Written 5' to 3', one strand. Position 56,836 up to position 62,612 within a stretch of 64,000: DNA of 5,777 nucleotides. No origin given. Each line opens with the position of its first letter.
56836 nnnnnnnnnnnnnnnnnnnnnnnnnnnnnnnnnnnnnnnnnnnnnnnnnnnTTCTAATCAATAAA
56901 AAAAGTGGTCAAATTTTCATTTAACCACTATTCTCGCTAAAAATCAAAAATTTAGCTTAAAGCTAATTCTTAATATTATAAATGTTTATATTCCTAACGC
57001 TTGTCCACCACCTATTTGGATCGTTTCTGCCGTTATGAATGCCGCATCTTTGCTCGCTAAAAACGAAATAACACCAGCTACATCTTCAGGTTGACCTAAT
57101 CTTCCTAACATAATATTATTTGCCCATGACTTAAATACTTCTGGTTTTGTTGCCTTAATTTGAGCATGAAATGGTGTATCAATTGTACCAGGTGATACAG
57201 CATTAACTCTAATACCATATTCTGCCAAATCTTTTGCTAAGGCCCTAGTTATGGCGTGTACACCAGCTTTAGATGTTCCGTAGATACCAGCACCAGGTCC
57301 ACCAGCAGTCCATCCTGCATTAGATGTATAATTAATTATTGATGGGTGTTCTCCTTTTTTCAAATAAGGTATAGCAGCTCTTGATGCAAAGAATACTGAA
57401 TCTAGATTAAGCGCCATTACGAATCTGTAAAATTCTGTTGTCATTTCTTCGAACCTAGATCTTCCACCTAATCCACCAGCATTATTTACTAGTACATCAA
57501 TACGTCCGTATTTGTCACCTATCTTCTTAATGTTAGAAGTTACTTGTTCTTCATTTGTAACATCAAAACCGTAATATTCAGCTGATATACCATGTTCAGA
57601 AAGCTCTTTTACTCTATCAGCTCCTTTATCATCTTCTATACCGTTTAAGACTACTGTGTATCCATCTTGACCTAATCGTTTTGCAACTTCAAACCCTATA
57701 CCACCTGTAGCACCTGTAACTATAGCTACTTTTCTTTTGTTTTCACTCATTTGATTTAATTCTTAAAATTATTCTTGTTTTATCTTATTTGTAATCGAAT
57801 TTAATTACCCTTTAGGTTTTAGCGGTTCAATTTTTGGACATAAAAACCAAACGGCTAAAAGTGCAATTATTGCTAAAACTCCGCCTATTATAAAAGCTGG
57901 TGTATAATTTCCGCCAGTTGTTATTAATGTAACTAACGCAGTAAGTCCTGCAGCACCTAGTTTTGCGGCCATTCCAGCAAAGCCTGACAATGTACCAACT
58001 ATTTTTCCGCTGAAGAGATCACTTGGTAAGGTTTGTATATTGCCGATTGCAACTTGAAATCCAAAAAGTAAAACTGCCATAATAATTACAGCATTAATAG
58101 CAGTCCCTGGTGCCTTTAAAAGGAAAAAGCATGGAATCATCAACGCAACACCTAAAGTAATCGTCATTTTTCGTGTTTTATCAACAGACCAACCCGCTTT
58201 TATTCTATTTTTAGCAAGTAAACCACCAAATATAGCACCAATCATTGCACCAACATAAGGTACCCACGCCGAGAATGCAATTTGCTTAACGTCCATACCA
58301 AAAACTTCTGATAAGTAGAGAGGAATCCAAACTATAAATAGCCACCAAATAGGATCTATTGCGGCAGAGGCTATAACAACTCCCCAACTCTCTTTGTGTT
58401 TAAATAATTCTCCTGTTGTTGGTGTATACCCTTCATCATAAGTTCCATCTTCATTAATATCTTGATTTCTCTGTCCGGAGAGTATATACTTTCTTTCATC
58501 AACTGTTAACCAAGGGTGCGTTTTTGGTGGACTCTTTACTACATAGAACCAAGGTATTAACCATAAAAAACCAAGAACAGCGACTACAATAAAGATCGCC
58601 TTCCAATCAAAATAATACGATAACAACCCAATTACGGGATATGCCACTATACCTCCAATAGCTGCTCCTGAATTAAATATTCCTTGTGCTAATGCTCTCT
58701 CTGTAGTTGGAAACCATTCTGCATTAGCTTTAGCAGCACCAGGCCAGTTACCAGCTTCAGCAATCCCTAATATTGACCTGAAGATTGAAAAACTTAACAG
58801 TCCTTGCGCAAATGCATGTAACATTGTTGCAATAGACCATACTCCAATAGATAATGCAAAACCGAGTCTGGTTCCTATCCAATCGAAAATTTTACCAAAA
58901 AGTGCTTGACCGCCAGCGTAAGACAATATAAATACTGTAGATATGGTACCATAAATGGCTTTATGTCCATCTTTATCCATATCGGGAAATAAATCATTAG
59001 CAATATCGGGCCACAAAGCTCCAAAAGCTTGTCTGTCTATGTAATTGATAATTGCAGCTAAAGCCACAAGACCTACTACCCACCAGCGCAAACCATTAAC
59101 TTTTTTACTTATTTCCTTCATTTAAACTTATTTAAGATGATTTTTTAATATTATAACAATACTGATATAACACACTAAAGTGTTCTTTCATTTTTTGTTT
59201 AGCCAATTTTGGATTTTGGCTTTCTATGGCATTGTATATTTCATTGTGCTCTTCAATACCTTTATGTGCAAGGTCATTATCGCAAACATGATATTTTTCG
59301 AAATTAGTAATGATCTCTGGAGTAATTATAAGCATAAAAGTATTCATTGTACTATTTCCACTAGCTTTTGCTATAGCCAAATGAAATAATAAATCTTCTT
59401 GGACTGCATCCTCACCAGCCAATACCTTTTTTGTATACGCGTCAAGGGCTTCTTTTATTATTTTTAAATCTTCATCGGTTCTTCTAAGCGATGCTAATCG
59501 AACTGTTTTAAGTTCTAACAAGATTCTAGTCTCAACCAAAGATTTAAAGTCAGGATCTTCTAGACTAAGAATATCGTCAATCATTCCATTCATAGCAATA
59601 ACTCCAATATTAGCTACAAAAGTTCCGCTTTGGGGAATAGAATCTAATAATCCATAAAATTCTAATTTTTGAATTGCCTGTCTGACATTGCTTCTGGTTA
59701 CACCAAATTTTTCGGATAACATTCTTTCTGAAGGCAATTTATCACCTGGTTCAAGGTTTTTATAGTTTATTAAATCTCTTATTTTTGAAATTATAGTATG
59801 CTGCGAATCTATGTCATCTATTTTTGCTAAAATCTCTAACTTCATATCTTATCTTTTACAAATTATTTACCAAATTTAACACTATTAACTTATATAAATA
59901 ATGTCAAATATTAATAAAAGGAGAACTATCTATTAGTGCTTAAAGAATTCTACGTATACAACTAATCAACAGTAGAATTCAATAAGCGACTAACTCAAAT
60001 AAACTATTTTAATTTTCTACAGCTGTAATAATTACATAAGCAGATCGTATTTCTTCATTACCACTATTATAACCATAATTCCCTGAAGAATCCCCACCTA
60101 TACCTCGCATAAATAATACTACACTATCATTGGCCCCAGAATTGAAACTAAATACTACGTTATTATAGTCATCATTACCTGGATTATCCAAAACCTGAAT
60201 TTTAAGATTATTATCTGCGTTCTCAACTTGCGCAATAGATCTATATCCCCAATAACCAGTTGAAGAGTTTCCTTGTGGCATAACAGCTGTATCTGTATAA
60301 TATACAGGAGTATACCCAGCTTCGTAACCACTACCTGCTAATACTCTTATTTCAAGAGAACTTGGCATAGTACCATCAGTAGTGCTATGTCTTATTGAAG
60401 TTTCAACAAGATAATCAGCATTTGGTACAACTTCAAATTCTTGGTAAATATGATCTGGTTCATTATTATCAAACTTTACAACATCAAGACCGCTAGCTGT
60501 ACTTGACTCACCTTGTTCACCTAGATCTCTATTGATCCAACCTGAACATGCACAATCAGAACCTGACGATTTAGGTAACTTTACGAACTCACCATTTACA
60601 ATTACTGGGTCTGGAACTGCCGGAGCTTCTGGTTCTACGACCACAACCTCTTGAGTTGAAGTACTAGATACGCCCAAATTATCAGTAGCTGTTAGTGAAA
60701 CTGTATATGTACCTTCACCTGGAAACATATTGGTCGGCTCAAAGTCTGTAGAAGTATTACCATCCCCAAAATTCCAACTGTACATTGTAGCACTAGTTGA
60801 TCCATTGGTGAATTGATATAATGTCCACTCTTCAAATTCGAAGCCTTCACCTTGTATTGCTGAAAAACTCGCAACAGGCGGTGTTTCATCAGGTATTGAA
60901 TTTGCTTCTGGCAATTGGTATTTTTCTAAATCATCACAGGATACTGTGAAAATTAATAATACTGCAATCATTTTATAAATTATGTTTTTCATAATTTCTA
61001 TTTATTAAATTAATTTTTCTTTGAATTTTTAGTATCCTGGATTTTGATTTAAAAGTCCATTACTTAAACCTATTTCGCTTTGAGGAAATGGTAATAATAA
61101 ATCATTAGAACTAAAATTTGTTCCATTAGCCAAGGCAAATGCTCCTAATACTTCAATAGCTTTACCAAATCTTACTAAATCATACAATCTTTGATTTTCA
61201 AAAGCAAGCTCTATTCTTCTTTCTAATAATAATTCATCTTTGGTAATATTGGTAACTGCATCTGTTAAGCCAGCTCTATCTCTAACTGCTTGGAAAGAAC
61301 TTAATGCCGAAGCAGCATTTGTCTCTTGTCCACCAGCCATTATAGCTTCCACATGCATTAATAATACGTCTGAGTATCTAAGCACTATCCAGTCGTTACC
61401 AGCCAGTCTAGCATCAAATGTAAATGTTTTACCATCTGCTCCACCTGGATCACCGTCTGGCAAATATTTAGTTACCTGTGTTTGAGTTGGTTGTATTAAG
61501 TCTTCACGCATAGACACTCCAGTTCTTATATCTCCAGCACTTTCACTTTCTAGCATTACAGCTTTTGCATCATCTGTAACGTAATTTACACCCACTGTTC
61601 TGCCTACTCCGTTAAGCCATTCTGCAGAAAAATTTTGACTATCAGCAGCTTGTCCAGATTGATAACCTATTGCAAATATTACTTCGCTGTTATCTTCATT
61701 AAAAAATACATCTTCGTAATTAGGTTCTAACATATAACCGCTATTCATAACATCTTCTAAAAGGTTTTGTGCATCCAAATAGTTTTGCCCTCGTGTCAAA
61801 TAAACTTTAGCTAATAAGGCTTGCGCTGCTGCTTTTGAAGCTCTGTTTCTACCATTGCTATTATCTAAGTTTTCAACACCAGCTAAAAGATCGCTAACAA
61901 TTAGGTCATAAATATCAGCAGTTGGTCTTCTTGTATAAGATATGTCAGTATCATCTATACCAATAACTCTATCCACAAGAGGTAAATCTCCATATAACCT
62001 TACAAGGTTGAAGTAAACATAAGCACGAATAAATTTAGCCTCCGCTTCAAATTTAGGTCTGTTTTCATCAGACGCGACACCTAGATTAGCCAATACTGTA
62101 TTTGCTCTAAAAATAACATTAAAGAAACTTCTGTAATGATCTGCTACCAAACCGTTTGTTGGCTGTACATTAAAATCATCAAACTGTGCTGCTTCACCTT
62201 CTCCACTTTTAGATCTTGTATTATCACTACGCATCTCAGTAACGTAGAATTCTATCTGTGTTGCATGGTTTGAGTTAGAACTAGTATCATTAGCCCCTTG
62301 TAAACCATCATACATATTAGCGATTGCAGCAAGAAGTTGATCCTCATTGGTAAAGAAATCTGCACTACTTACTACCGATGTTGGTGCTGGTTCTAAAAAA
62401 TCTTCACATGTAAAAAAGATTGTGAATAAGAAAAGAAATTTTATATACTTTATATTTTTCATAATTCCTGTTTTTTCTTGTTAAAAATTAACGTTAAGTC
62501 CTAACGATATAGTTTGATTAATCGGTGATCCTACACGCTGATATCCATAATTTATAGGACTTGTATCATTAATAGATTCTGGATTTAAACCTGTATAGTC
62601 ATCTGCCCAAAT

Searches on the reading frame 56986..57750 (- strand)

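Call 11: search_protein_families(library=pfam, proteins=[window:56986-57750:-])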
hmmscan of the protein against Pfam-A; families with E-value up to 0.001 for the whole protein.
window:56986-57750:- (254 aa): 5 families
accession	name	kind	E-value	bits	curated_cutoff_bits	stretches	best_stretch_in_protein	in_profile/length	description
PF13561.12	adh_short_C2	-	2.4e-63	214.3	27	1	13-249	1-234/236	Enoyl-(Acyl carrier protein) reductase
PF00106.31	adh_short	-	1.3e-54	185.1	26.6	1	7-201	1-193/195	short chain dehydrogenase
PF23441.1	SDR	-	5e-14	52.8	27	1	12-249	13-254/258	SDR-like rossmann domain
PF08659.16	KR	-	1.4e-11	45.1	22.6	1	10-113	4-110/180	KR domain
PF01370.27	Epimerase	-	3.9e-06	26.9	20.9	1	10-116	2-98/240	NAD dependent epimerase/dehydratase family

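Call 29: search_protein_families(library=ncbifam, proteins=[window:56986-57750:-], max_evalue=0.00001)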
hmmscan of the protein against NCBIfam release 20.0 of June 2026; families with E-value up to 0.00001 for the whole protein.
window:56986-57750:- (254 aa): 231 families (the best 25 are shown)
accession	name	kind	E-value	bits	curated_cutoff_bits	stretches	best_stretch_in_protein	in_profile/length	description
NF005559.1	PRK07231.1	subfamily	2.9e-61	207.1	215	1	5-251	3-248/249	glucose 1-dehydrogenase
NF052558.1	MBtsdlDhBudC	equivalog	1.1e-59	202.1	270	1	5-250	2-241/250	meso-2,3-butanediol dehydrogenase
NF004198.0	PRK05653.1-3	equivalog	1.7e-59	201.3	296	1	3-251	4-247/248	3-oxoacyl-ACP reductase FabG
NF009466.0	PRK12826.1-2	subfamily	2.6e-58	197.4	222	1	6-251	3-245/248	3-oxoacyl-ACP reductase FabG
TIGR01830.1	3oxo_ACP_reduc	equivalog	1.4e-57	195.2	297.75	1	9-249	1-237/239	3-oxoacyl-[acyl-carrier-protein] reductase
NF006394.0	PRK08643.1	equivalog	1.7e-56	191.5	381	1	5-250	2-254/257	(S)-acetoin forming diacetyl reductase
NF004197.0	PRK05653.1-1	equivalog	2e-56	191.4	332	1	5-250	6-246/249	3-oxoacyl-ACP reductase FabG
TIGR02415.1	23BDH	subfamily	4.5e-56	190.1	304.35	1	7-249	1-250/254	acetoin reductase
NF009468.0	PRK12826.1-4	equivalog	1.4e-55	188.8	318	1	4-252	5-249/256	SDR family oxidoreductase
NF004791.0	PRK06138.1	equivalog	3.8e-55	186.9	312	1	5-251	4-250/252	SDR family oxidoreductase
NF009464.0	PRK12824.1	subfamily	1.9e-53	181.6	269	1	6-250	2-242/245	3-oxoacyl-ACP reductase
TIGR01829.1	AcAcCoA_reduct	subfamily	2.7e-52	177.9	302.1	1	7-251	1-241/242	acetoacetyl-CoA reductase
NF005681.0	PRK07478.1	subfamily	4.9e-51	173.5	267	1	2-251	2-250/254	SDR family oxidoreductase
NF004818.0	PRK06172.1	equivalog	2e-50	171.5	336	1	5-250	6-250/253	SDR family oxidoreductase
NF047923.1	pyridox_DH_SDR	equivalog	3.1e-50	171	325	1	5-250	2-240/243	pyridoxal 4-dehydrogenase, SDR-type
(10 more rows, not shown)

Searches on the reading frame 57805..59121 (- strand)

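Call 11: search_protein_families(library=pfam, proteins=[window:57805-59121:-])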
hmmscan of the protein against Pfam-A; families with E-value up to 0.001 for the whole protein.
window:57805-59121:- (438 aa): 1 family
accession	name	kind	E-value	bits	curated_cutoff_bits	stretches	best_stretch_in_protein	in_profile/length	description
PF07690.21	MFS_1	-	1.2e-53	182.7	33.4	2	19-391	1-344/347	Major Facilitator Superfamily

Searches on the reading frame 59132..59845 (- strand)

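Call 11: search_protein_families(library=pfam, proteins=[window:59132-59845:-])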
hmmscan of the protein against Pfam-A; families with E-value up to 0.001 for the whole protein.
window:59132-59845:- (237 aa): 3 families
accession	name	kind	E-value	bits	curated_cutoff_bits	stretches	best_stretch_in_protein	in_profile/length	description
PF07729.17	FCD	-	1.5e-23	84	24.3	1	103-223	2-123/125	FCD domain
PF00392.27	GntR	-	1.6e-17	63.3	27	1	17-77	4-64/64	Bacterial regulatory proteins, gntR family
PF01325.25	Fe_dep_repress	-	0.00045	20.8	26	0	28-74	14-59/60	Iron dependent repressor, N-terminal DNA binding domain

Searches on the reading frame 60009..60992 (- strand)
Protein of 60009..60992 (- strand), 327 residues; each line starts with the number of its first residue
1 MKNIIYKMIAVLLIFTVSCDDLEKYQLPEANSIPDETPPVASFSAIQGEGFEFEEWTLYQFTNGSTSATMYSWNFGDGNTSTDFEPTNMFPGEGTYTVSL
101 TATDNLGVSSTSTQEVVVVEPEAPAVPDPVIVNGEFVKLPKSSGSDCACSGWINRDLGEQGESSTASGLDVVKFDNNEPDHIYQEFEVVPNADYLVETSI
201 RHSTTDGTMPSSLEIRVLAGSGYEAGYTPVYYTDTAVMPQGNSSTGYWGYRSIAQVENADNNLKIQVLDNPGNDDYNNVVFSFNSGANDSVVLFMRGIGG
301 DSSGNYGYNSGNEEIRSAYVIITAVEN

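Call 11: search_protein_families(library=pfam, proteins=[window:60009-60992:-])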
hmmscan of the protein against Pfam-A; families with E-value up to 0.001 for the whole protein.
window:60009-60992:- (327 aa): 3 families
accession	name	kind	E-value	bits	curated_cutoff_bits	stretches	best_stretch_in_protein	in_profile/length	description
PF18911.6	PKD_4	-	2.5e-13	50.3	27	1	62-118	27-85/85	PKD domain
PF00801.26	PKD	-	7.2e-10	39.2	23.5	1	59-114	17-77/80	PKD domain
PF18981.6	InlK_D3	-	0.00098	19.6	25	0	80-117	36-73/75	Internalin K domain (D3/D4)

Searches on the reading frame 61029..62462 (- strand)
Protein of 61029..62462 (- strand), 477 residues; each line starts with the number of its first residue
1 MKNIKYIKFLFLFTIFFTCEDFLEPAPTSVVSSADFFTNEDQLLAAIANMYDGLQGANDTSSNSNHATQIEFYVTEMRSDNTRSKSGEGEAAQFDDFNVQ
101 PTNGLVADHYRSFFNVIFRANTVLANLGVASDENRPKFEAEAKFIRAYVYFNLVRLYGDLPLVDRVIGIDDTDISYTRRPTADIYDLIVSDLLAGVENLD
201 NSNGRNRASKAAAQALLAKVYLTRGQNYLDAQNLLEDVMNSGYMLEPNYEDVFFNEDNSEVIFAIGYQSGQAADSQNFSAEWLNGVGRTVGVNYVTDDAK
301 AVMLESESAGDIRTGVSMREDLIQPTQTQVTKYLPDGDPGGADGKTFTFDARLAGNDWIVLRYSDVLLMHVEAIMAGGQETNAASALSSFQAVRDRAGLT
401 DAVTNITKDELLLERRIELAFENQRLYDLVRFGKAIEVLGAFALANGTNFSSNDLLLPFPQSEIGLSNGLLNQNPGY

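Call 17: search_protein_families(library=pfam, proteins=[window:61029-62462:-])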
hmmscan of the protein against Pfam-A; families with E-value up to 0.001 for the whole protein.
window:61029-62462:- (477 aa): 2 families
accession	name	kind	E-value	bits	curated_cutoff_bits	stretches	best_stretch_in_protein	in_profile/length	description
PF07980.17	SusD_RagB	-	5.4e-26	92.3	23.1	1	354-477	152-297/297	SusD family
PF14322.12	SusD-like_3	-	1e-22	81.8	27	1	21-222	1-191/191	Starch-binding associating with outer membrane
